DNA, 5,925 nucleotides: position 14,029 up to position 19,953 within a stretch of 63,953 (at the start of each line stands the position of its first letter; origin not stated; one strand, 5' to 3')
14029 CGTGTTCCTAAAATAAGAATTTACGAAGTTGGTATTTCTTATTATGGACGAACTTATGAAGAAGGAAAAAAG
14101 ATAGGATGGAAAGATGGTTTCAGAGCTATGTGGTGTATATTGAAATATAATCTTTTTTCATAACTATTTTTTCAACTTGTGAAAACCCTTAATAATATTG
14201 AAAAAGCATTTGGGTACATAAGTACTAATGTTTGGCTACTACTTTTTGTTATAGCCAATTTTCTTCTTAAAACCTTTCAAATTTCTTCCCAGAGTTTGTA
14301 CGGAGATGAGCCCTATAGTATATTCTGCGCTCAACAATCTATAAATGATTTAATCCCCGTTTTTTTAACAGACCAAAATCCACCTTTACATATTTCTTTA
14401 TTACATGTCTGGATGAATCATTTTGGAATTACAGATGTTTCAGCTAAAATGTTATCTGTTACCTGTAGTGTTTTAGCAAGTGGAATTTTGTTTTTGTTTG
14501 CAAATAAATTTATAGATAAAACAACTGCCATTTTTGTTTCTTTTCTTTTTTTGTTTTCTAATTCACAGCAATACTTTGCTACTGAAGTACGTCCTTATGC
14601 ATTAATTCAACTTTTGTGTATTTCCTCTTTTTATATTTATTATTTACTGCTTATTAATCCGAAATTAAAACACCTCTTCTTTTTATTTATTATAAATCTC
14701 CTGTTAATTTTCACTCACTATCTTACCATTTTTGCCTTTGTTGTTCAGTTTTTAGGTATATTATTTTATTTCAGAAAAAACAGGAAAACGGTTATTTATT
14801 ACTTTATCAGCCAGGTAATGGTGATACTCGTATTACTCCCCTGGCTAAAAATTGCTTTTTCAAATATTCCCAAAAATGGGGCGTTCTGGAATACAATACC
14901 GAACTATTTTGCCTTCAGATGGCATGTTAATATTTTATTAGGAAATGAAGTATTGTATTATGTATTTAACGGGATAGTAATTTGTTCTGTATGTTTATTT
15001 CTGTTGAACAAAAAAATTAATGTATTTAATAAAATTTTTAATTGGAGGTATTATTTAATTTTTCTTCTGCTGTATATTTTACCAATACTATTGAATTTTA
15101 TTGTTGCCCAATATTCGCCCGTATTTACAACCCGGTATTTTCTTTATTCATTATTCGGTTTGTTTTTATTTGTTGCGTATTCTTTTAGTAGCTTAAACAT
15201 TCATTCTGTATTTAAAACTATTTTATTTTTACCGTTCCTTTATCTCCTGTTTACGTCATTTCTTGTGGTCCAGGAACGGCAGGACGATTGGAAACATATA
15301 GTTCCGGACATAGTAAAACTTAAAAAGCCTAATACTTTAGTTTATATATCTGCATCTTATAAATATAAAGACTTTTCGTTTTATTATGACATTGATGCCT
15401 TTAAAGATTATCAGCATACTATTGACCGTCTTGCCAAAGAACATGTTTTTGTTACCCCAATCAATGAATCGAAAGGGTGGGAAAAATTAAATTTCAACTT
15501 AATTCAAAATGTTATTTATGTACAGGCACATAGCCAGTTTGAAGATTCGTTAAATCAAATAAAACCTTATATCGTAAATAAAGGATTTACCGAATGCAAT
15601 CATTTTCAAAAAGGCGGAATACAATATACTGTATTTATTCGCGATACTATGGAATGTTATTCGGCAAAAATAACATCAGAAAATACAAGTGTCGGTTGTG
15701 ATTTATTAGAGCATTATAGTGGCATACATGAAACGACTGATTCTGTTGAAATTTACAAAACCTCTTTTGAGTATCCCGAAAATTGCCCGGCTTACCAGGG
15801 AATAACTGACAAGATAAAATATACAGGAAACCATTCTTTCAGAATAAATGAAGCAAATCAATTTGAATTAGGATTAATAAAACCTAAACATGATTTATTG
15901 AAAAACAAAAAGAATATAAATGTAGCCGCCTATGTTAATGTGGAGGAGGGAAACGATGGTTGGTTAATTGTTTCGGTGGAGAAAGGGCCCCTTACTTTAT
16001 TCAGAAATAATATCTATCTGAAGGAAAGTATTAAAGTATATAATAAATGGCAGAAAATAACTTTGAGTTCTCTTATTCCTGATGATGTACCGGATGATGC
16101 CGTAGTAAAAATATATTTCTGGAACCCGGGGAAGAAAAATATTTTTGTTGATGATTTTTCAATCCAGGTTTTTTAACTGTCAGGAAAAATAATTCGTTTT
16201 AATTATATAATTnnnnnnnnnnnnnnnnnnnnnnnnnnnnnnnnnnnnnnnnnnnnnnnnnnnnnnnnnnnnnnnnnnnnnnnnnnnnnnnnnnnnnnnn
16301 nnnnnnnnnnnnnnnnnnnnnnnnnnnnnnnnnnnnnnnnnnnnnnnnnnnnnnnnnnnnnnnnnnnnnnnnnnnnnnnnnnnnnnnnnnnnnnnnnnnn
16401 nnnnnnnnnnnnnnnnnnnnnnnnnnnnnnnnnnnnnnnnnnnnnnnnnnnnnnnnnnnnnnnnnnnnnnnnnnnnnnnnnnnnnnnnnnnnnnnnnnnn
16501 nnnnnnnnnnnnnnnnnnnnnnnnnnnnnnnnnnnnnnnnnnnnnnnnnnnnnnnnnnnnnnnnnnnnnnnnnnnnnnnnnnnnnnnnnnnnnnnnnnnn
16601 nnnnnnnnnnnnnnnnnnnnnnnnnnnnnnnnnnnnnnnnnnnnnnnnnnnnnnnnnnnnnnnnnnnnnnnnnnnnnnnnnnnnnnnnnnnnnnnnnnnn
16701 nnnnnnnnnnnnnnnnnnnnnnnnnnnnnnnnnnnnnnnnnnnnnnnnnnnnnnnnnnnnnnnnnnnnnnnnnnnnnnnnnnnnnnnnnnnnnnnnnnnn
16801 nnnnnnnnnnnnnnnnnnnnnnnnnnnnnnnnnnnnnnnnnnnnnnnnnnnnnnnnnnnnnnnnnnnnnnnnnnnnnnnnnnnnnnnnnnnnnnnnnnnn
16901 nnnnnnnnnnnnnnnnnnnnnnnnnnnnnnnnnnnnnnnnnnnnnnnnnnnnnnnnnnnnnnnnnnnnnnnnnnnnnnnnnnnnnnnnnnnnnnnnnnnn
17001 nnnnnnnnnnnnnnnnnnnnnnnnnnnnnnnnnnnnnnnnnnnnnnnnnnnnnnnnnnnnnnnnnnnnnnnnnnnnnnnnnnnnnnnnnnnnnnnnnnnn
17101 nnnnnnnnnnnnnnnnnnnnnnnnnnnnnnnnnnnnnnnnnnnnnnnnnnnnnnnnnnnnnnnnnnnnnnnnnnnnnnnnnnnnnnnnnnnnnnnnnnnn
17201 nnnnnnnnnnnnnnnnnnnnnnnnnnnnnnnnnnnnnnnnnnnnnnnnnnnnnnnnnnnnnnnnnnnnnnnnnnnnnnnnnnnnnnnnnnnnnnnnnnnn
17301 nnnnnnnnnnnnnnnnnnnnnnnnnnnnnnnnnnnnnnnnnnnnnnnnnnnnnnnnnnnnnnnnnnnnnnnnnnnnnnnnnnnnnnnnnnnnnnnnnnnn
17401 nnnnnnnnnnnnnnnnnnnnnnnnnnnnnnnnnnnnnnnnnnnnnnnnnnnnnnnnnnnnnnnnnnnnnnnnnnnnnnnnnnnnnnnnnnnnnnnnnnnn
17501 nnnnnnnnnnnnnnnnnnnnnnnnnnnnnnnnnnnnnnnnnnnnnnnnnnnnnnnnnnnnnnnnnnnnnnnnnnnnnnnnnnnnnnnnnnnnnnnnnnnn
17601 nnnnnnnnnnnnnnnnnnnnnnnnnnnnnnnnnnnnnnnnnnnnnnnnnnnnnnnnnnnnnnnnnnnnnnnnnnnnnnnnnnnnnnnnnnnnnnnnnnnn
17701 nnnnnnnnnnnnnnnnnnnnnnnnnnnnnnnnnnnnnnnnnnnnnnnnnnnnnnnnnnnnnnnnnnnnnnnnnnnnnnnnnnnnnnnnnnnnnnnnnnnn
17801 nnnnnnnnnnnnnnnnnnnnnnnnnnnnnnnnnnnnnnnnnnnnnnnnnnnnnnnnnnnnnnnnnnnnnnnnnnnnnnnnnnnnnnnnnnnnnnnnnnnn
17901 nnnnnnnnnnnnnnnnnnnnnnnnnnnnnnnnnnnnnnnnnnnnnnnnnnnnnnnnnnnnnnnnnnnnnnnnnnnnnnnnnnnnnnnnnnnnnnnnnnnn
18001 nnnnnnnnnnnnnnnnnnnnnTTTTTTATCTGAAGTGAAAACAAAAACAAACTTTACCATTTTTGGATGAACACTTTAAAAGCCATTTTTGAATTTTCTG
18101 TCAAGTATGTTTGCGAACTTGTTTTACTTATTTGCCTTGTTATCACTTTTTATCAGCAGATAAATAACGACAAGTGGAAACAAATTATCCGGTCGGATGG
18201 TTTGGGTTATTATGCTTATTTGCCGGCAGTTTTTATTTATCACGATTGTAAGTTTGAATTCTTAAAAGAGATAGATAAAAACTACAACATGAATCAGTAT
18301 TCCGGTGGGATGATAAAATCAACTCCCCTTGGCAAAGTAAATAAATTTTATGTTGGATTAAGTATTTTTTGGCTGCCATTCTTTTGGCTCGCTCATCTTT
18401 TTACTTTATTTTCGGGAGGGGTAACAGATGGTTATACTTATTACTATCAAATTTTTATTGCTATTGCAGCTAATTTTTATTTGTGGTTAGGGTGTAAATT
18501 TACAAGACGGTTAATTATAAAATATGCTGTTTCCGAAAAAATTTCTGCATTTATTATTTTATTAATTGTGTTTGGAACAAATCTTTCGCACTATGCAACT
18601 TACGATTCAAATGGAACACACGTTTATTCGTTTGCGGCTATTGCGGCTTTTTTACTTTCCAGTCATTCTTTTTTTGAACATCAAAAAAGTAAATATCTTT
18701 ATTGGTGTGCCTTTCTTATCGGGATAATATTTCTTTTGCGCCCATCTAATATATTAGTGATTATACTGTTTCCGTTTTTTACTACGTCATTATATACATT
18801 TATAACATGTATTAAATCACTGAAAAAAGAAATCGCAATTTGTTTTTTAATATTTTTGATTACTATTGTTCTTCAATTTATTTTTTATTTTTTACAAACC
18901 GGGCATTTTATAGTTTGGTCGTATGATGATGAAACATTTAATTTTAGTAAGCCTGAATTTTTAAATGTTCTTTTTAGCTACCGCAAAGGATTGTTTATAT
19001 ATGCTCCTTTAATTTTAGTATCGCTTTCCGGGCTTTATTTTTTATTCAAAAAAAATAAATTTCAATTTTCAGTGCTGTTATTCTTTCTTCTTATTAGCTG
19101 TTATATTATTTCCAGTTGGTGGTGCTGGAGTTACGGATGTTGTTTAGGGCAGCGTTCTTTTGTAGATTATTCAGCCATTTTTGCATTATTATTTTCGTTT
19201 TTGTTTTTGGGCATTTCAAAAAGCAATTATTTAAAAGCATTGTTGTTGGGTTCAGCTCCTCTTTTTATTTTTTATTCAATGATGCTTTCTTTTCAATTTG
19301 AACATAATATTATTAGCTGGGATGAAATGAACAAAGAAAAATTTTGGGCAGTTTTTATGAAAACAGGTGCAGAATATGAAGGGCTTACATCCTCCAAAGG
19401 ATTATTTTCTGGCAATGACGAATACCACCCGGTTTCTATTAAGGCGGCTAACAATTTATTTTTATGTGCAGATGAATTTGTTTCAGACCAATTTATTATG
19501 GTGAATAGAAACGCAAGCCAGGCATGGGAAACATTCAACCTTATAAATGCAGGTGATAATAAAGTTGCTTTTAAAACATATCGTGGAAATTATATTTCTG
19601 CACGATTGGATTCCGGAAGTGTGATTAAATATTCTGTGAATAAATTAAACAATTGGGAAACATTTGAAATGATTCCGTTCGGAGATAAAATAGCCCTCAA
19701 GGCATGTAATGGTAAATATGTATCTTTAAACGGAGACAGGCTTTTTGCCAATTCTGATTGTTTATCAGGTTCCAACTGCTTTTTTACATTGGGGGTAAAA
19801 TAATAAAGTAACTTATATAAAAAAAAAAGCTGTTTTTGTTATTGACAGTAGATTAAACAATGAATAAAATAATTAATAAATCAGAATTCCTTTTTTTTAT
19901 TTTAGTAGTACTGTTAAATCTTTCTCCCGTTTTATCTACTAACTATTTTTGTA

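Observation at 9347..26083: Island of seven polytopic GT-C-like membrane proteins with swapped lectin-type modules and a single polyprenol-phosphate GT2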

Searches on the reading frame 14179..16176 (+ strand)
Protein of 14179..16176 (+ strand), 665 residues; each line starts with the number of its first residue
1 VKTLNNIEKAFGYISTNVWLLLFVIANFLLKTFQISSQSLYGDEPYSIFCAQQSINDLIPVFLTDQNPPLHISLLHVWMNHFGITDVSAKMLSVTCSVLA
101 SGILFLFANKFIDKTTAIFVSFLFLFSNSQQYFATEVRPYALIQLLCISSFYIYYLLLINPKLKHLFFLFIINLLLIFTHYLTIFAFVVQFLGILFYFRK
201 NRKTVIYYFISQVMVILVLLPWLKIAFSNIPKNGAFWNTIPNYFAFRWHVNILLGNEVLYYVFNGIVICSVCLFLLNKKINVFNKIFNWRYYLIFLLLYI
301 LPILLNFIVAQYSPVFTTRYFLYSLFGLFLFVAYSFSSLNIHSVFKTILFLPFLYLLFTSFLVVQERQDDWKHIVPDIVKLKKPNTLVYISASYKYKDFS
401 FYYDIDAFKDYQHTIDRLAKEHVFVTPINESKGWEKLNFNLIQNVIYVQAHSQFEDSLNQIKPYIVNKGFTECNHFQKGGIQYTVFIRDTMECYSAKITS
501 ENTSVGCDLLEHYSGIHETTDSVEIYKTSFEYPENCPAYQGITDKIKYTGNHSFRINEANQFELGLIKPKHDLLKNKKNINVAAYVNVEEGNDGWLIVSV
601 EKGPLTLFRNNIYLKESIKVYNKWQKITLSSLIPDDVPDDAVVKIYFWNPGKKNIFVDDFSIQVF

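Call 4: search_protein_families(library=pfam, proteins=[window:14179-16176:+], max_evalue=0.01)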
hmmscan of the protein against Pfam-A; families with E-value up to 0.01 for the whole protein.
window:14179-16176:+ (665 aa): 1 family
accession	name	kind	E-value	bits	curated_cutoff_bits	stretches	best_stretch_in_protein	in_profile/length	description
PF13231.12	PMT_2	-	0.0031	18.2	26.1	1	67-222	2-160/160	Dolichyl-phosphate-mannose-protein mannosyltransferase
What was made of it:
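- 14179..16176 (+): M3: PMT_2/ArnT-like GT-C with a GDE first-loop motif and a C-terminal CBM-like module (about nt 15802-16170). PMT_2 at 3e-3 (call 4).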

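Call 6: search_protein_families(library=ncbifam, proteins=[window:14179-16176:+], max_evalue=0.01)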
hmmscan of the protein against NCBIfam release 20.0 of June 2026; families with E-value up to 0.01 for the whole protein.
window:14179-16176:+ (665 aa): 0 families

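Call 70: search_protein_families(library=pfam, alignment_id=A5, max_evalue=0.01)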
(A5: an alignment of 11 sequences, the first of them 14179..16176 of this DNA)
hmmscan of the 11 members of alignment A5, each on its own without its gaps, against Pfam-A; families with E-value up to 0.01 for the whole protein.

A. member 1, window:14179-16176:+ (665 aa): 1 family
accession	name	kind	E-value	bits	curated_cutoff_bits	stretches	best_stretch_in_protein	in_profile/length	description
PF13231.12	PMT_2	-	0.0031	18.2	26.1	1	67-222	2-160/160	Dolichyl-phosphate-mannose-protein mannosyltransferase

B. families by the number of members that match (of 11 scanned): 4 families
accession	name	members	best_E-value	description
PF13231.12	PMT_2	8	5.9e-13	Dolichyl-phosphate-mannose-protein mannosyltransferase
PF14897.12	EpsG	1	0.00038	EpsG family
PF03370.18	CBM_21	1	0.00049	Carbohydrate/starch-binding module (family 21)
PF01232.29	Mannitol_dh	1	0.0024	Mannitol dehydrogenase Rossmann domain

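Call 71: search_solved_structures(query=A5, max_evalue=1)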
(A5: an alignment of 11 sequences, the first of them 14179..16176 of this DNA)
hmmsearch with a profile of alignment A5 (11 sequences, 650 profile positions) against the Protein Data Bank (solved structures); distinct sequences matched with E-value up to 1: 2.
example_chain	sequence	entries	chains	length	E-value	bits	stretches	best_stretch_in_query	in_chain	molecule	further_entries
5ezm_A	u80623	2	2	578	0.056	15.2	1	18-365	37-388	4-amino-4-deoxy-L-arabinose transferase or related glycosyltransferases of PMT family | 4-amino-4-deoxy-L-arabinose (L-Ara4N) transferase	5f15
7np7_D1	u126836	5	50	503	0.25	13.1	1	247-363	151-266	ESX-5 secretion system protein EccD5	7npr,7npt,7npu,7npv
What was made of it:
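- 14179..16176 (+): Family evidence comes from A5 (calls 70, 71).
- The M2/M3 family hits PMT_2 and ArnT (calls 70, 71).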

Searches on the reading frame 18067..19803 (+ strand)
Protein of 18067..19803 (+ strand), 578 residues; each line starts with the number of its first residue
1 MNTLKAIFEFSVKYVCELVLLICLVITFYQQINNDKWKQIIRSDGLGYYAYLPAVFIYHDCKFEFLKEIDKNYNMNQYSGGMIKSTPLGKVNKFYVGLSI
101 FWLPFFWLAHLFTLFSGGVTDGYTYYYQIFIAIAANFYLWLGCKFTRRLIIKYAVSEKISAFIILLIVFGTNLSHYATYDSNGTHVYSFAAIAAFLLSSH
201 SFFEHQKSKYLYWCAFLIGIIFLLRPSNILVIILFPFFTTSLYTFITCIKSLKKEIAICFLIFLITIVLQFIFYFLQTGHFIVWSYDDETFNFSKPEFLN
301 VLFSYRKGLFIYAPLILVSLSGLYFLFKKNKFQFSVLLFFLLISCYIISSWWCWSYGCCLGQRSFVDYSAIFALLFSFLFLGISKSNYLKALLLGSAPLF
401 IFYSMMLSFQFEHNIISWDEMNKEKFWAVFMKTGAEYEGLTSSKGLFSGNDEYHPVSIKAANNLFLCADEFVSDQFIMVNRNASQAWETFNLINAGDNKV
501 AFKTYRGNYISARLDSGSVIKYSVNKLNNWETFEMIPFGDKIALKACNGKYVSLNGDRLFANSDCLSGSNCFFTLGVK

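Call 4: search_protein_families(library=pfam, proteins=[window:18067-19803:+], max_evalue=0.01)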
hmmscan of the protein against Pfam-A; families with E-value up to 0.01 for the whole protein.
window:18067-19803:+ (578 aa): 4 families
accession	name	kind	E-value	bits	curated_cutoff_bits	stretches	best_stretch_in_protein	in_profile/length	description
PF25490.1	DUF7910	-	3.4e-08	34.1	35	1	462-556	17-114/140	Domain of unknown function (DUF7910)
PF06229.18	FRG1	-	1.2e-05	25.5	27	1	485-557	25-97/189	FRG1-like domain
PF06268.19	Fascin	-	2.1e-05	25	23.1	1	480-572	15-106/108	Fascin domain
PF20176.3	DUF6541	-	0.00068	18.5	29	1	188-350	242-412/646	Family of unknown function (DUF6541)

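Call 6: search_protein_families(library=ncbifam, proteins=[window:18067-19803:+], max_evalue=0.01)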
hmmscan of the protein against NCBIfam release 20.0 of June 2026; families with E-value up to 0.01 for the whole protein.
window:18067-19803:+ (578 aa): 1 family
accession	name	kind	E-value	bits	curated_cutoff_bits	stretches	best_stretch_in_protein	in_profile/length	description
NF047440.1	LA3751_2_3_fam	subfamily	2.1e-06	26.8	200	1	135-410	105-384/460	LA_3751/LA_3752 family putative glycosyltransferase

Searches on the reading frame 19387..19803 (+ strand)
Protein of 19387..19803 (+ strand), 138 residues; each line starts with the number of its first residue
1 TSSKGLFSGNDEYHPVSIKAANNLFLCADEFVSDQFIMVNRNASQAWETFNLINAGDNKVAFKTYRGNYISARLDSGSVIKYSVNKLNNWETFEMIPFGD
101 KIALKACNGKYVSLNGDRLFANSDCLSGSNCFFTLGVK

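Call 11: search_protein_families(library=pfam, proteins=[window:19387-19803:+], max_evalue=10)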
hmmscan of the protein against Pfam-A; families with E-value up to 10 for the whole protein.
window:19387-19803:+ (138 aa): 4 families
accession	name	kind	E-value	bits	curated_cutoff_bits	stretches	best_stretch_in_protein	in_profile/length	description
PF25490.1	DUF7910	-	1.8e-09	38.2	35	1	22-117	17-115/140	Domain of unknown function (DUF7910)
PF06229.18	FRG1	-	5.1e-07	30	27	1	45-121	25-100/189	FRG1-like domain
PF06268.19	Fascin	-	1.3e-06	29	23.1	1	40-132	15-106/108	Fascin domain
PF04601.19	DUF569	-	0.12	12.5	23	1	58-119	8-71/142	Beta-trefoil domain of unknown function (DUF569)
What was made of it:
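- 18067..19803 (+): M5: paralogue of M1 (GT-C) with a C-terminal fascin/FRG1/DUF7910-type beta-trefoil (about nt 19450-19782). On the isolated domain, DUF7910 scores 1.8e-9, FRG1 5e-7 and Fascin 1.3e-6, all above their cut-offs (call 11).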
